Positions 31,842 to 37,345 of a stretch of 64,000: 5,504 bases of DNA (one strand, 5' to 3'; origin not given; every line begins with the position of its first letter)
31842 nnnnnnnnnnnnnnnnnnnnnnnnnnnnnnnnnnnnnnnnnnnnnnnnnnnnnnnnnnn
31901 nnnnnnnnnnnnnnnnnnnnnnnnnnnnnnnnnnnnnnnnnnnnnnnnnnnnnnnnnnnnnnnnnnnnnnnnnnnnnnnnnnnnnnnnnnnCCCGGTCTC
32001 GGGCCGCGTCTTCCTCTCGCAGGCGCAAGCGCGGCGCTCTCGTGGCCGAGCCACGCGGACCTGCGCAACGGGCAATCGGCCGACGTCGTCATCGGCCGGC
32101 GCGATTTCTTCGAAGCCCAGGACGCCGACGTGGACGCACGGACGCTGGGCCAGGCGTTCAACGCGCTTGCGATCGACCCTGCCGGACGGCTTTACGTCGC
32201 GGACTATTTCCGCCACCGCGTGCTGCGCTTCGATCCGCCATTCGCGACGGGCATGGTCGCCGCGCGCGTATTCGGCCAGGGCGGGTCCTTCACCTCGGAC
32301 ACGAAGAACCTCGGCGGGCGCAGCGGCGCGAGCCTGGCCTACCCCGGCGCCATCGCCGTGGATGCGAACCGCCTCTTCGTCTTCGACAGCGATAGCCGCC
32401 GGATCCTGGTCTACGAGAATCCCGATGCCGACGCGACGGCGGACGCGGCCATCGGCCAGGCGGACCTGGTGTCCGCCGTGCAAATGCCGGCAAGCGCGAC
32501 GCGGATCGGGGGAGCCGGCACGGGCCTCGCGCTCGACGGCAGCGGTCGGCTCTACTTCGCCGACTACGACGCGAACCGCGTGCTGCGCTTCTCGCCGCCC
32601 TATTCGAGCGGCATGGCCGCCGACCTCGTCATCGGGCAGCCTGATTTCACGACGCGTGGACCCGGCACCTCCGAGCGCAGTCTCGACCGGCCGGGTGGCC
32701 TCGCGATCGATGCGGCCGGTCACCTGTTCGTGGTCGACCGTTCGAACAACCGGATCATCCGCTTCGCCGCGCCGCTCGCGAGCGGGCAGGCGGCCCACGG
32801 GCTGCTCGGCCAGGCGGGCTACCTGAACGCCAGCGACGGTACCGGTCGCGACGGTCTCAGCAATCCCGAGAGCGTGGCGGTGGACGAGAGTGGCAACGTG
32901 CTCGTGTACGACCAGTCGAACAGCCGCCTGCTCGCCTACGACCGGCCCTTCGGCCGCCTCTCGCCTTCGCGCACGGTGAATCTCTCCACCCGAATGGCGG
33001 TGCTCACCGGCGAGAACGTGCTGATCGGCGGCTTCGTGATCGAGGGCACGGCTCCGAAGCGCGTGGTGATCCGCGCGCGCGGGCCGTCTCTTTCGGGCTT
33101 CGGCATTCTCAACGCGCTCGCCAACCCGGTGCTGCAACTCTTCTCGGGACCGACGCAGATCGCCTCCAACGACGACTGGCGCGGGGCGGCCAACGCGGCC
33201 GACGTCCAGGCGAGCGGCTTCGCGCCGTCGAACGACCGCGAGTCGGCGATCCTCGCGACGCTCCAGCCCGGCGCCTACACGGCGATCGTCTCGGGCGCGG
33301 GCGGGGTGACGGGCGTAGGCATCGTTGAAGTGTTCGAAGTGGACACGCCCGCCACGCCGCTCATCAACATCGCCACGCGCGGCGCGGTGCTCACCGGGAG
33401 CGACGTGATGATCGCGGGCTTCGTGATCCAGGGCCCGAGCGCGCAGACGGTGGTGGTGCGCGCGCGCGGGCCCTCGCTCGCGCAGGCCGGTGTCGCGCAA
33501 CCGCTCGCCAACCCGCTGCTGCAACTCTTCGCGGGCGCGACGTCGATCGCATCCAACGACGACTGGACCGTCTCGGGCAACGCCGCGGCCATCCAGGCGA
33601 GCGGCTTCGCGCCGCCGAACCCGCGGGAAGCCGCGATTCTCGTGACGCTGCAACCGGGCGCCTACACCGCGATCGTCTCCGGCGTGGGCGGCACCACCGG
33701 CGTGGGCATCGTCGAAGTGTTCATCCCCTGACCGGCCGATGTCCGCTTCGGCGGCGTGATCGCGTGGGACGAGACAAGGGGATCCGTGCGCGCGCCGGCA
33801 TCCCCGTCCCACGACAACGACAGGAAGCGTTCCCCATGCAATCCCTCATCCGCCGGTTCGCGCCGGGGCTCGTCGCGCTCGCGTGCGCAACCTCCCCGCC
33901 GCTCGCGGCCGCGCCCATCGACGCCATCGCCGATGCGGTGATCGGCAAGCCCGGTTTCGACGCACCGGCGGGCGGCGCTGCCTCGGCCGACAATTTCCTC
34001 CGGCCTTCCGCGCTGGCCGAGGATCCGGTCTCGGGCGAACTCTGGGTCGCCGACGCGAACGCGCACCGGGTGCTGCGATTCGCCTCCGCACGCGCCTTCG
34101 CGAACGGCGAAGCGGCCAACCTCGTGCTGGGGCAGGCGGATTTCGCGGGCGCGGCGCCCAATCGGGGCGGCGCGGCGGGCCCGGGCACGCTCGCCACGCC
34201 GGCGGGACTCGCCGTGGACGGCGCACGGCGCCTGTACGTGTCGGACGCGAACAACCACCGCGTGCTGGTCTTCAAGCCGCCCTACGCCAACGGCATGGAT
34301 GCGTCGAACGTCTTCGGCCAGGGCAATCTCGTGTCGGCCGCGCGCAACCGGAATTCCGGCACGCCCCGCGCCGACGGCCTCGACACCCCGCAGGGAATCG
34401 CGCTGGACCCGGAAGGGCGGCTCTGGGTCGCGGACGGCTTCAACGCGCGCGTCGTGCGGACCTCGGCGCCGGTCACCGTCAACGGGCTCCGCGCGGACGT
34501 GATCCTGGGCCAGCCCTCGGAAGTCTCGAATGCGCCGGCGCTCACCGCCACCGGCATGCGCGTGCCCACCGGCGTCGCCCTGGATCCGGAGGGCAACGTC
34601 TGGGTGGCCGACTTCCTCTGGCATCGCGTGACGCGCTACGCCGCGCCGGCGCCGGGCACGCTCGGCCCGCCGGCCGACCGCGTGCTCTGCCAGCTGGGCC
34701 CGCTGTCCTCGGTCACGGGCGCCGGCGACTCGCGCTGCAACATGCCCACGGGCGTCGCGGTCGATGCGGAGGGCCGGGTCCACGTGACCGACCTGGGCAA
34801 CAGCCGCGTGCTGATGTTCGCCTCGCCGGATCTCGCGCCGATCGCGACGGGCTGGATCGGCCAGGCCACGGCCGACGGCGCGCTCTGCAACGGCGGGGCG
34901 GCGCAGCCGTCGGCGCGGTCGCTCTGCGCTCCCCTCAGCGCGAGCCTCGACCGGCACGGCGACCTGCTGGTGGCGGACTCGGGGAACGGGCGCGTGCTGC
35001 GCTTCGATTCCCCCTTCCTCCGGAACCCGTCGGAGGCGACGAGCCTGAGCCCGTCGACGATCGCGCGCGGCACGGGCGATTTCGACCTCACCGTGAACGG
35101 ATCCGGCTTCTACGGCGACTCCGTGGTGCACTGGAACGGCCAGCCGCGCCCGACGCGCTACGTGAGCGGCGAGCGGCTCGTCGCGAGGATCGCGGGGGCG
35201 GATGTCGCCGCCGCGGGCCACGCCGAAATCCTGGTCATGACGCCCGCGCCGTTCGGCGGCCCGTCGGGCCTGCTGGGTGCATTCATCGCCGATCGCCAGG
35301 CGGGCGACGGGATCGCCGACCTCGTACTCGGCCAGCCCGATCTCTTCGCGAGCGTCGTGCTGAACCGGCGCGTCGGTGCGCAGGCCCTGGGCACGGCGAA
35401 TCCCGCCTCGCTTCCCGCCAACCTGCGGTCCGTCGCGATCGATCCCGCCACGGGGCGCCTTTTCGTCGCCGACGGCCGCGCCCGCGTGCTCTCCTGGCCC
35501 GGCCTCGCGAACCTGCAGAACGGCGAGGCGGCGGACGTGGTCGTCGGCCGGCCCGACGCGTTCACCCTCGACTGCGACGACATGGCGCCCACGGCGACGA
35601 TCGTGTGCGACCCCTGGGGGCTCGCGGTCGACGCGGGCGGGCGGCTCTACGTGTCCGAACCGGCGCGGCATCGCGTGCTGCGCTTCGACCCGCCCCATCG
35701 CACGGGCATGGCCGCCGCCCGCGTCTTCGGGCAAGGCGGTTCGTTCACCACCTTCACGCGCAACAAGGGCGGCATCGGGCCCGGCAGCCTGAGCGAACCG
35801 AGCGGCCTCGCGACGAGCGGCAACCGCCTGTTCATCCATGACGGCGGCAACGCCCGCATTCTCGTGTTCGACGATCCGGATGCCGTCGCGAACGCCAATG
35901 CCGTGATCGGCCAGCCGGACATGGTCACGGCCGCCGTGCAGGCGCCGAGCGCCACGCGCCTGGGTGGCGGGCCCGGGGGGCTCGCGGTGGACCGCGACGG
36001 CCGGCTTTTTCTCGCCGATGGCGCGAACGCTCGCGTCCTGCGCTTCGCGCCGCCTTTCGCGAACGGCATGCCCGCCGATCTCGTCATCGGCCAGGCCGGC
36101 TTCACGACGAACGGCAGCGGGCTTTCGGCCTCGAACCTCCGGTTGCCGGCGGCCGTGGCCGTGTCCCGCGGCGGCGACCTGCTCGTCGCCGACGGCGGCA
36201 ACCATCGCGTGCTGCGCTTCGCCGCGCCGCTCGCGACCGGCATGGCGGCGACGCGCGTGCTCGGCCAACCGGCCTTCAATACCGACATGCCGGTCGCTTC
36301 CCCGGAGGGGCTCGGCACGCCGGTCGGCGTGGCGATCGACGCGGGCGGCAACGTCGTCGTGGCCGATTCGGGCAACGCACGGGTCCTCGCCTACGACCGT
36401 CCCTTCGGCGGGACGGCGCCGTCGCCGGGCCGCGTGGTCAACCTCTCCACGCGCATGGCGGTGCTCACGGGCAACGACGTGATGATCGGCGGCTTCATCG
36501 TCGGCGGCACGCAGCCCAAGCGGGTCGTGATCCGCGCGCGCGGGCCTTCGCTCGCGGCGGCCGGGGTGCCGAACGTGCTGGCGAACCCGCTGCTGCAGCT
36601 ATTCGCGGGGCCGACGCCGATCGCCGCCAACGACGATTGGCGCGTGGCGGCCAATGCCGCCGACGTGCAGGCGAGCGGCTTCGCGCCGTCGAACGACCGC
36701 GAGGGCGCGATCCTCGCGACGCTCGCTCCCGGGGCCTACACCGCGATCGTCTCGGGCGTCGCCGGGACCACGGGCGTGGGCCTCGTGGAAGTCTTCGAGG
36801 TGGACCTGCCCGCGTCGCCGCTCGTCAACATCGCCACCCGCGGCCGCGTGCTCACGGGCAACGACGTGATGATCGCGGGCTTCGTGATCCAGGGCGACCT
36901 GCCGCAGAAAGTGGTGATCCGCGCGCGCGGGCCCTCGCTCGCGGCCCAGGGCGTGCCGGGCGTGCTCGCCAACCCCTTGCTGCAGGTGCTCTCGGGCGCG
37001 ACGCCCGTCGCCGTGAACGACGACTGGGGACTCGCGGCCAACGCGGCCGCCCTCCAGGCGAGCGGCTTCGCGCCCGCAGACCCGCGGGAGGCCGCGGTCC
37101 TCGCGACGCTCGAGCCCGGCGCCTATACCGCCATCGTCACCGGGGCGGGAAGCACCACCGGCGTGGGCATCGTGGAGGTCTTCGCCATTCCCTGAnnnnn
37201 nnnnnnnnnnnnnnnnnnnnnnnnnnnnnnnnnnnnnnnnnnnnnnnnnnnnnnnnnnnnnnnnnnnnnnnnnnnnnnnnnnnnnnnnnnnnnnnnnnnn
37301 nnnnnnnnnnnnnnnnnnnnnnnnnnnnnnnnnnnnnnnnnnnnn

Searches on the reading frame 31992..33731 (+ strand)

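Call 84: search_protein_families(library=pfam, proteins=[window:31992-33731:+], max_evalue=0.00001)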
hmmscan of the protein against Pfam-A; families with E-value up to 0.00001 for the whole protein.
window:31992-33731:+ (579 aa): 2 families
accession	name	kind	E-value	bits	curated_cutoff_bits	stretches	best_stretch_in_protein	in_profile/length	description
PF01436.27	NHL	-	1.2e-21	76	20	0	231-258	1-28/28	NHL repeat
PF08450.18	SGL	-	1.3e-07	31.9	26.3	0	123-202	143-212/246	SMP-30/Gluconolactonase/LRE-like region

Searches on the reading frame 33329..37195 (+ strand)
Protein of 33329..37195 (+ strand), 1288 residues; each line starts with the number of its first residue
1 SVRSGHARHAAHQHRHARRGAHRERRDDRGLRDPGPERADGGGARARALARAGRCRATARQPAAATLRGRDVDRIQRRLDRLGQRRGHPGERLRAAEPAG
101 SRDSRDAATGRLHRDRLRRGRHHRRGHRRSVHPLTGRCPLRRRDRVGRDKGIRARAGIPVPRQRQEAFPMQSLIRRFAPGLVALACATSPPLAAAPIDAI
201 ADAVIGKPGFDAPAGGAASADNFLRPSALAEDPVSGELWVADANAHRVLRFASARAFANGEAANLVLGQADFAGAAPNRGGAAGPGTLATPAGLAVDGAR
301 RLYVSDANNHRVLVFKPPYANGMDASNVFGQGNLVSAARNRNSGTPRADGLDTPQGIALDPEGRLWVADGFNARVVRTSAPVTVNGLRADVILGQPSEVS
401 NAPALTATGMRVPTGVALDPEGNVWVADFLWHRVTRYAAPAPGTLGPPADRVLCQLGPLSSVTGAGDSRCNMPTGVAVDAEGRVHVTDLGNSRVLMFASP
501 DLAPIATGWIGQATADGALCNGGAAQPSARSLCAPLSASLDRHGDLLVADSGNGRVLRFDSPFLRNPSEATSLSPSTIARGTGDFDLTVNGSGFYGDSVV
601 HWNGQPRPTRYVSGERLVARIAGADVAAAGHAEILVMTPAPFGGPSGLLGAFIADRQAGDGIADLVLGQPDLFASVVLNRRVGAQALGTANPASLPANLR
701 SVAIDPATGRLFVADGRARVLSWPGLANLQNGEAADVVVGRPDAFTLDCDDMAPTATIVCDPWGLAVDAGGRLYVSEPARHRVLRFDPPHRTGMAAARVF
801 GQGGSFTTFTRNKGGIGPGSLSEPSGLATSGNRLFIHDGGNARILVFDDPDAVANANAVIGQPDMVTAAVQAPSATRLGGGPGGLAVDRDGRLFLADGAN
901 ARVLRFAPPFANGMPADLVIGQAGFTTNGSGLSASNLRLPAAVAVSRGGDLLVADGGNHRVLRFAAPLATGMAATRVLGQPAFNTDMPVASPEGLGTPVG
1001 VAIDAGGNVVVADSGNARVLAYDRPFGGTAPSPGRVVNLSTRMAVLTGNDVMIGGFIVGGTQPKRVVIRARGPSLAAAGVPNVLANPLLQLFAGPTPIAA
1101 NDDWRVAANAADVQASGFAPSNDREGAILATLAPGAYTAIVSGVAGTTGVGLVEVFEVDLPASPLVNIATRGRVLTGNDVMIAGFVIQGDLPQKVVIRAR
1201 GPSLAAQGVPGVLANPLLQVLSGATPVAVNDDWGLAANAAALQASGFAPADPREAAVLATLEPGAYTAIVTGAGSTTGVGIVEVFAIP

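Call 84: search_protein_families(library=pfam, proteins=[window:33329-37195:+], max_evalue=0.00001)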
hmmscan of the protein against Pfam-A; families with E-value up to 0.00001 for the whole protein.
window:33329-37195:+ (1288 aa): 5 families
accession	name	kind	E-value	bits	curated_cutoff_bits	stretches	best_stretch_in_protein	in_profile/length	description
PF01436.27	NHL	-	2.5e-66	217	20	1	288-315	1-28/28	NHL repeat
PF08450.18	SGL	-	4.2e-18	66.3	26.3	0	400-438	171-211/246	SMP-30/Gluconolactonase/LRE-like region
PF25021.1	TEN_NHL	-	2.4e-17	63.4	27.1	0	301-423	85-213/357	Teneurin NHL domain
PF06739.17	SBBP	-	1.8e-07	31.4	20.5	0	284-304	8-28/38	Beta-propeller repeat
PF13449.12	Phytase-like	-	4.4e-07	30.5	27.6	0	745-791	53-99/284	Esterase-like activity of phytase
